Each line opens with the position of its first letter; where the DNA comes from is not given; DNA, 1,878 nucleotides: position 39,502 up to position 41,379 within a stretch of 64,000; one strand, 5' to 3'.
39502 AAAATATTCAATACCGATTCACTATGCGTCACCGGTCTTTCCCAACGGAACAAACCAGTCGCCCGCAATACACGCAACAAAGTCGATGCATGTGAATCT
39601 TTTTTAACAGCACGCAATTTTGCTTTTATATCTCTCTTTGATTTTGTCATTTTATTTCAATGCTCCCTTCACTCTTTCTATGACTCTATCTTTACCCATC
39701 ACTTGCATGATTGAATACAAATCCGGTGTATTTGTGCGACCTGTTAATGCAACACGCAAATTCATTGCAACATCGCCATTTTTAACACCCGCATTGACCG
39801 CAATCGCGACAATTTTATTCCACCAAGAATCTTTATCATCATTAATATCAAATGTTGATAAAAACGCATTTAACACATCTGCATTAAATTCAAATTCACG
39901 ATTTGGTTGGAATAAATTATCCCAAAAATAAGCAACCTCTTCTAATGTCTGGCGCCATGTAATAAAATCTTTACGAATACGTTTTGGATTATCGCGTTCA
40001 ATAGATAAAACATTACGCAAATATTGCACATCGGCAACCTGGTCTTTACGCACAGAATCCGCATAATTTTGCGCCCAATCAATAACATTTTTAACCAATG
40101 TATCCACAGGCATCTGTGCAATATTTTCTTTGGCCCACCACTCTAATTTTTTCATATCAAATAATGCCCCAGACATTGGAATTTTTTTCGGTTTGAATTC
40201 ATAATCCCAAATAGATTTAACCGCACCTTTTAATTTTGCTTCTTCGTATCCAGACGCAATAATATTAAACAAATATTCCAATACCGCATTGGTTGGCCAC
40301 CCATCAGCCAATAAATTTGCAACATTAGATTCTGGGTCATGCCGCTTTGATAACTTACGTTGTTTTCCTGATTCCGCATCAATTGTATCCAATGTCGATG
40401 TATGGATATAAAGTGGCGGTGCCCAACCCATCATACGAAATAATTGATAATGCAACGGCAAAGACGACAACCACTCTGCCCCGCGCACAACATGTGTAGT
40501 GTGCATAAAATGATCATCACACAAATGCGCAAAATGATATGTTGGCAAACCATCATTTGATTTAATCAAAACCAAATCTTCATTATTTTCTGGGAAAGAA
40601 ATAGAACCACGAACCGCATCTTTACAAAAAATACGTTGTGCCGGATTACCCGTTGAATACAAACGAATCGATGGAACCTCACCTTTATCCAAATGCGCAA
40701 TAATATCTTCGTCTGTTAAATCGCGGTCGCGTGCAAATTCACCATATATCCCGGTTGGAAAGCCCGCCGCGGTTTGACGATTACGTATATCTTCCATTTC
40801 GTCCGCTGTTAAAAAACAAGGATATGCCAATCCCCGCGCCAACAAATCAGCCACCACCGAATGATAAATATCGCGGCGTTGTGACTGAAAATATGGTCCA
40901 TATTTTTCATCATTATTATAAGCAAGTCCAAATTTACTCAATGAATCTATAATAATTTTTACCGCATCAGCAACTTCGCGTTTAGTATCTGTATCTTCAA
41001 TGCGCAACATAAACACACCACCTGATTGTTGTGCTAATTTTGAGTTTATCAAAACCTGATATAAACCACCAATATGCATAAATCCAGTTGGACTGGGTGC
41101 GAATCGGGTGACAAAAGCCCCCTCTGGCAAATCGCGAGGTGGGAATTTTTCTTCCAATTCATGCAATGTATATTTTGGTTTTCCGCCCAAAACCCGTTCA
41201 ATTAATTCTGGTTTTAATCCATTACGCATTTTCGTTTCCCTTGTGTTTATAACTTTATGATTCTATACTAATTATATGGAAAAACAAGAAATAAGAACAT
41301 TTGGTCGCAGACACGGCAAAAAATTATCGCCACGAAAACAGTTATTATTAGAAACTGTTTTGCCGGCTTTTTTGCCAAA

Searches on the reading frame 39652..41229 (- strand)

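Call 61: search_protein_families(library=pfam, proteins=[window:39652-41229:-], max_evalue=0.00001)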
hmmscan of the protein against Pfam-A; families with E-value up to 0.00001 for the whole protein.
window:39652-41229:- (525 aa): 2 families
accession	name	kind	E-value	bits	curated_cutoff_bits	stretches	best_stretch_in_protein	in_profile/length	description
PF00749.27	tRNA-synt_1c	-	5.7e-64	216.4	23.4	1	40-364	3-314/314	tRNA synthetases class I (E and Q), catalytic domain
PF19269.4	Anticodon_2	-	8.8e-15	55.8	23.6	1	450-523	65-140/141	Anticodon binding domain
